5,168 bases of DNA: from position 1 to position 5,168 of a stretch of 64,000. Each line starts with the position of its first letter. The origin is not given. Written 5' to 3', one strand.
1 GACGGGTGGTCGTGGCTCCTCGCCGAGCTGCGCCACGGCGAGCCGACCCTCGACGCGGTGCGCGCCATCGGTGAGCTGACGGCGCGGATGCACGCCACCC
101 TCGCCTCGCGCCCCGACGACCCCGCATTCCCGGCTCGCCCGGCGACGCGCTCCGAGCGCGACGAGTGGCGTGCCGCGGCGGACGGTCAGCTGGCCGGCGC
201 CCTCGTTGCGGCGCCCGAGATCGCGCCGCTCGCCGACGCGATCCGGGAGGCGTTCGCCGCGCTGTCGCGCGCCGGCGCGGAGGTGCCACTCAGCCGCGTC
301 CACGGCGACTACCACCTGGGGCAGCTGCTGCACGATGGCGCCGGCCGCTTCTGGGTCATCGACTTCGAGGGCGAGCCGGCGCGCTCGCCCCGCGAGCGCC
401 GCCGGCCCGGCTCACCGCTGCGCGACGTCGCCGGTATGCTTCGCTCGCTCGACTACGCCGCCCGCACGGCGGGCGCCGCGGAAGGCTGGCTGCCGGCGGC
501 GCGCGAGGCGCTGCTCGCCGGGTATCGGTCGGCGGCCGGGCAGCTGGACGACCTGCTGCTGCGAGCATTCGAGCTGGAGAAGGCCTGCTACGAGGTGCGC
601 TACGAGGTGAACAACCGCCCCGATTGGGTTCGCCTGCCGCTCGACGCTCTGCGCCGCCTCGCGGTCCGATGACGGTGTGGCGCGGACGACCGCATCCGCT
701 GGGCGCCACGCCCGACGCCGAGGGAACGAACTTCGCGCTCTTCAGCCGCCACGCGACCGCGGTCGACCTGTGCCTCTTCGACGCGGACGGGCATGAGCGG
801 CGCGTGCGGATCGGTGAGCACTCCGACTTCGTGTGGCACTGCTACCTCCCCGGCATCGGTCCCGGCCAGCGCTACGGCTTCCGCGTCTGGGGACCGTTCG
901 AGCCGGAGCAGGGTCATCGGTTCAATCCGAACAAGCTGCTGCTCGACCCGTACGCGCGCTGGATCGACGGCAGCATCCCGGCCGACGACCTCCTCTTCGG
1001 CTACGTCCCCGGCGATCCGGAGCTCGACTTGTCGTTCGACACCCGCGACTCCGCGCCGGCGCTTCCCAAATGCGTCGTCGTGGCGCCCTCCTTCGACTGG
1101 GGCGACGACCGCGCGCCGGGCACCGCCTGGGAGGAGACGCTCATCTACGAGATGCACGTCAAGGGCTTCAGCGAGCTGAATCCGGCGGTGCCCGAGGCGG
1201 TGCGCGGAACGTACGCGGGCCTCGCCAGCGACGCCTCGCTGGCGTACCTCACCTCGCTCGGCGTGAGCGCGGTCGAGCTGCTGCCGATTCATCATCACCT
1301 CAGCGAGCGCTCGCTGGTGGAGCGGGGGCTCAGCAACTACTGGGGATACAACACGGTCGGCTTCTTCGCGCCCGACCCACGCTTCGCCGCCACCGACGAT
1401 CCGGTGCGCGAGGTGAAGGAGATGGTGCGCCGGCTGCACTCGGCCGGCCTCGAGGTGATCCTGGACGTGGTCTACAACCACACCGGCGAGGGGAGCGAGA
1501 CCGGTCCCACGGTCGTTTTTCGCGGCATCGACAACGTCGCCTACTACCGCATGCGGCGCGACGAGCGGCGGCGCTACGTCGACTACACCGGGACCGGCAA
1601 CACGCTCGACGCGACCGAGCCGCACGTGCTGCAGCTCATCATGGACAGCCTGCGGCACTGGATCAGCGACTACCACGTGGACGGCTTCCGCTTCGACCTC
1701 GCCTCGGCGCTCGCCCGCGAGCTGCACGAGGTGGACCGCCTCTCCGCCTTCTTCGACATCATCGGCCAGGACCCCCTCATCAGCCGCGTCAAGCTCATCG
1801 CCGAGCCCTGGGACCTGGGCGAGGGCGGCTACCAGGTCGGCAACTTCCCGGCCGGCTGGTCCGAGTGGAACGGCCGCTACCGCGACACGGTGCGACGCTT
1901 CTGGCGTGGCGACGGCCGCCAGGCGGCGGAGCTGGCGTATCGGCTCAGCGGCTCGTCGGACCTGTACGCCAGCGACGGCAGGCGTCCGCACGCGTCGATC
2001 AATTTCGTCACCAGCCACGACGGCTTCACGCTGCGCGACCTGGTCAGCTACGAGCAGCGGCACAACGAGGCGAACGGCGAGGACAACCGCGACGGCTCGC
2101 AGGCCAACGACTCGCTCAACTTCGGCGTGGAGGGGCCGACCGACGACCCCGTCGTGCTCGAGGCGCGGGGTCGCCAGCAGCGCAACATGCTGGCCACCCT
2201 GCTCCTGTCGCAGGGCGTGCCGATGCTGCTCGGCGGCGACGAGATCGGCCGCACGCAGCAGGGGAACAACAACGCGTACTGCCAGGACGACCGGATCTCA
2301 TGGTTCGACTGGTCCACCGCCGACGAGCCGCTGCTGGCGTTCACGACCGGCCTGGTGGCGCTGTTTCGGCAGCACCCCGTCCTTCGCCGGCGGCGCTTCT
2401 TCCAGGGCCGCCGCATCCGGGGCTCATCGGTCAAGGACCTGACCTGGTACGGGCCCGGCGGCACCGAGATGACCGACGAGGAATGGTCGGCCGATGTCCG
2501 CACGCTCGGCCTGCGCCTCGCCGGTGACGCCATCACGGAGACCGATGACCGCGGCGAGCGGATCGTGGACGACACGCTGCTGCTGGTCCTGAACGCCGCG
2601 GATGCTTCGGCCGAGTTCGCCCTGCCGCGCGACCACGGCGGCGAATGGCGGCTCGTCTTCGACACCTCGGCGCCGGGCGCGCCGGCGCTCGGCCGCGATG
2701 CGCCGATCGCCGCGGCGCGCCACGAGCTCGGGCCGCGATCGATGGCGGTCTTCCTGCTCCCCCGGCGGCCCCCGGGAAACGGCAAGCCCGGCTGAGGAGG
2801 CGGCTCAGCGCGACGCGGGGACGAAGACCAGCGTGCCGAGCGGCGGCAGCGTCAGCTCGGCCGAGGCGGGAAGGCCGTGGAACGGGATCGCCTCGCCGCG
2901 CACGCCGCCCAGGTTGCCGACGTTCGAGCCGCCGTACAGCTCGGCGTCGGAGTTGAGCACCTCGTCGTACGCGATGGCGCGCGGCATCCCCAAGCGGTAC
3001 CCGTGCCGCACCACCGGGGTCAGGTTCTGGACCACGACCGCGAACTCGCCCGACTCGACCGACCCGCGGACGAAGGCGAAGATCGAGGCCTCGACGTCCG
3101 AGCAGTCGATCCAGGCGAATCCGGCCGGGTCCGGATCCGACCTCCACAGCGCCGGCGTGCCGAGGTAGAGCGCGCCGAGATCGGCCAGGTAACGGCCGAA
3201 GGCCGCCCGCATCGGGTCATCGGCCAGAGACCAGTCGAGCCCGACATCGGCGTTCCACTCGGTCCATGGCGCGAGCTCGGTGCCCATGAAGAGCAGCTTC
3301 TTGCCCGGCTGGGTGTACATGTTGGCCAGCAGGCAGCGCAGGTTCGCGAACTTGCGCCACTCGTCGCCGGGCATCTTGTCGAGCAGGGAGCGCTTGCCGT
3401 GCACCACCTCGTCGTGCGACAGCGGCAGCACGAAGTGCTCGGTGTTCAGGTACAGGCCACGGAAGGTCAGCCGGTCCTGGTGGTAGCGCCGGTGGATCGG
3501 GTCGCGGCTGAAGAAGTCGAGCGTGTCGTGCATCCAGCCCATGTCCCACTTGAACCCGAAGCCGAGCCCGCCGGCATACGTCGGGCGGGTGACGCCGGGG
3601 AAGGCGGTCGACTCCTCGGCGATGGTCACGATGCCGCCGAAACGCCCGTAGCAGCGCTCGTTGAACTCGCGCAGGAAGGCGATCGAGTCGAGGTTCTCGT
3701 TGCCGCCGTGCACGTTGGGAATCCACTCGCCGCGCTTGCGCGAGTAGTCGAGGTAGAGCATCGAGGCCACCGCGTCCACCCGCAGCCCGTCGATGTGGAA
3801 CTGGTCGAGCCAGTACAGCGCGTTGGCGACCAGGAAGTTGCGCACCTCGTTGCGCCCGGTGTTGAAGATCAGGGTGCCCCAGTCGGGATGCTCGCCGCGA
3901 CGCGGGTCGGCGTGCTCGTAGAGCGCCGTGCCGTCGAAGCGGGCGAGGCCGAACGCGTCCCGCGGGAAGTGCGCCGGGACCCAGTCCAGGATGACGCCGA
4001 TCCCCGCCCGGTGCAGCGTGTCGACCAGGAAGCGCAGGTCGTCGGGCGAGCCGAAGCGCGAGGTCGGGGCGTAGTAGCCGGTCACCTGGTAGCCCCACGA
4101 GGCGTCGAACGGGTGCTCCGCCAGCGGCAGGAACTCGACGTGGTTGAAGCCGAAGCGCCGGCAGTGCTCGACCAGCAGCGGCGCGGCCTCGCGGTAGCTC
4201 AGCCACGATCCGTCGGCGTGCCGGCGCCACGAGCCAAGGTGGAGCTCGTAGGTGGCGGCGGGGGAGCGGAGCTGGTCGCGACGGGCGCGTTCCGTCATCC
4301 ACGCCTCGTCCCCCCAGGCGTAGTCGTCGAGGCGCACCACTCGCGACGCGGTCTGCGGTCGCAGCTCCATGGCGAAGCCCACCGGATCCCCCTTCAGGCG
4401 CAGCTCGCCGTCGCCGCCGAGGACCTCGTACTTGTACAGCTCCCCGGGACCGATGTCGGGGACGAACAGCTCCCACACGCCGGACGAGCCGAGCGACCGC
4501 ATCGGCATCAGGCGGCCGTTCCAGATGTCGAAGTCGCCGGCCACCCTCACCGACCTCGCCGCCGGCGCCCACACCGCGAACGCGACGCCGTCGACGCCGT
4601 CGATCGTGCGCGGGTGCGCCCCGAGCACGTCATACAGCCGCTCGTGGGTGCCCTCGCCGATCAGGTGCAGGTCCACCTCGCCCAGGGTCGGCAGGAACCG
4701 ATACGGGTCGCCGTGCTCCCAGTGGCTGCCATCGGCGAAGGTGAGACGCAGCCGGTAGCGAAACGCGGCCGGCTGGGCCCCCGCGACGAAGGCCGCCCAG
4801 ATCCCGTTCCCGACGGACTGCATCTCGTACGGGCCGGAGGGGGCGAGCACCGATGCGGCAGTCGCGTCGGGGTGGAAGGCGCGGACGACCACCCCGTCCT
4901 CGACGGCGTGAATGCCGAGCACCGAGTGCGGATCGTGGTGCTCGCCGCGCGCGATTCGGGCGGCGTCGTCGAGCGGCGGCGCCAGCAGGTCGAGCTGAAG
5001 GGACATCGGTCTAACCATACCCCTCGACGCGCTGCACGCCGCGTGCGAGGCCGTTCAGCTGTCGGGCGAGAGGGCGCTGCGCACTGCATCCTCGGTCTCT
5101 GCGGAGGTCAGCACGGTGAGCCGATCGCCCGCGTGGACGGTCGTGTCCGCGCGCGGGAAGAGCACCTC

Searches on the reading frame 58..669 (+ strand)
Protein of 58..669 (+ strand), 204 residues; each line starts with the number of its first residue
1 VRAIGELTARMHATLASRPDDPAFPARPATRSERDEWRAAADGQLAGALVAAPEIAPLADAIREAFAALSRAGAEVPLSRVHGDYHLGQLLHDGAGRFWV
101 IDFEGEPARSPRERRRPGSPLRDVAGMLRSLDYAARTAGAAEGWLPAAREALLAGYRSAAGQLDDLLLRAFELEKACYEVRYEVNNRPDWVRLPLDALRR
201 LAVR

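Call 97: search_protein_families(library=pfam, max_evalue=0.0001, proteins=[window:58-669:+])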
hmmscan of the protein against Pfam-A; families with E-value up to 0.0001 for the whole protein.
window:58-669:+ (204 aa): 1 family
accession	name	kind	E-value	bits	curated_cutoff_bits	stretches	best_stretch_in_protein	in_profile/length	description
PF01636.29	APH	-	2.9e-10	40.8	23.2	1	2-157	98-234/239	Phosphotransferase enzyme family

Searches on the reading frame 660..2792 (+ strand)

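Call 97: search_protein_families(library=pfam, max_evalue=0.0001, proteins=[window:660-2792:+])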
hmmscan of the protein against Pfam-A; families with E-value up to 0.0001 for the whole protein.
window:660-2792:+ (711 aa): 2 families
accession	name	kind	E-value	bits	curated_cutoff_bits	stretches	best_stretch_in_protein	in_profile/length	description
PF02922.24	CBM_48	-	1.7e-19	70.3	22.4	1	13-99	1-83/83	Carbohydrate-binding module 48 (Isoamylase N-terminal domain)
PF00128.31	Alpha-amylase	-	9.2e-17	61.8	22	1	183-278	16-95/446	Alpha amylase, catalytic domain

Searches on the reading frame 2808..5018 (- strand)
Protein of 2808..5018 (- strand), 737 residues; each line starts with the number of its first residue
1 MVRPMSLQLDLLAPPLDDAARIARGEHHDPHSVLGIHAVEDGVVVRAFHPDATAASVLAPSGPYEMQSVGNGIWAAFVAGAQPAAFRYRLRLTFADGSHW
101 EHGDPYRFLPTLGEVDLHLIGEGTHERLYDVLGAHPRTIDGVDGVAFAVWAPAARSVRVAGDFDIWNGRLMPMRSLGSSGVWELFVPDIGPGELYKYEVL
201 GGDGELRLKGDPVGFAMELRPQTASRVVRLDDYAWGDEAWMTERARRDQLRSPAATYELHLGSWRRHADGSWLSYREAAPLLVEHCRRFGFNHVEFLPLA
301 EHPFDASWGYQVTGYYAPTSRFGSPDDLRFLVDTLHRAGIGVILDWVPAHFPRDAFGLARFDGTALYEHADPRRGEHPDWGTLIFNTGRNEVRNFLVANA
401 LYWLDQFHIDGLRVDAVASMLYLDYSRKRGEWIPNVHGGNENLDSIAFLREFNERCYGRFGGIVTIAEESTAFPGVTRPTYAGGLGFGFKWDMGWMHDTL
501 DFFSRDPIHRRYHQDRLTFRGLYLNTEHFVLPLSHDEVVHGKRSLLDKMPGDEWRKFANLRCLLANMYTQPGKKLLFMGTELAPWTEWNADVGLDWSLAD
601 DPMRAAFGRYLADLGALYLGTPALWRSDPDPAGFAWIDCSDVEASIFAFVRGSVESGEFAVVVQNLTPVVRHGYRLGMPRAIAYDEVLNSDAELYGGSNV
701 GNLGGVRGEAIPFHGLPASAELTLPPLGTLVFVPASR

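Call 97: search_protein_families(library=pfam, max_evalue=0.0001, proteins=[window:2808-5018:-])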
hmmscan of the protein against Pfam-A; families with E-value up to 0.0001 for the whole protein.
window:2808-5018:- (737 aa): 4 families
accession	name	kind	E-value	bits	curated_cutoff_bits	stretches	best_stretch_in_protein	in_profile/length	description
PF22019.2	GlgB_N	-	6e-29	100.4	27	1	18-106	4-94/94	alpha-1,4-glucan branching enzyme GlgB, N-terminal domain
PF02922.24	CBM_48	-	1.9e-28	99.1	22.4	1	132-213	2-82/83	Carbohydrate-binding module 48 (Isoamylase N-terminal domain)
PF02806.24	Alpha-amylase_C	-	1.1e-22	80.5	21.2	1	636-734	1-94/95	Alpha amylase, C-terminal all-beta domain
PF00128.31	Alpha-amylase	-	4.2e-11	43.2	22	1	289-351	31-92/446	Alpha amylase, catalytic domain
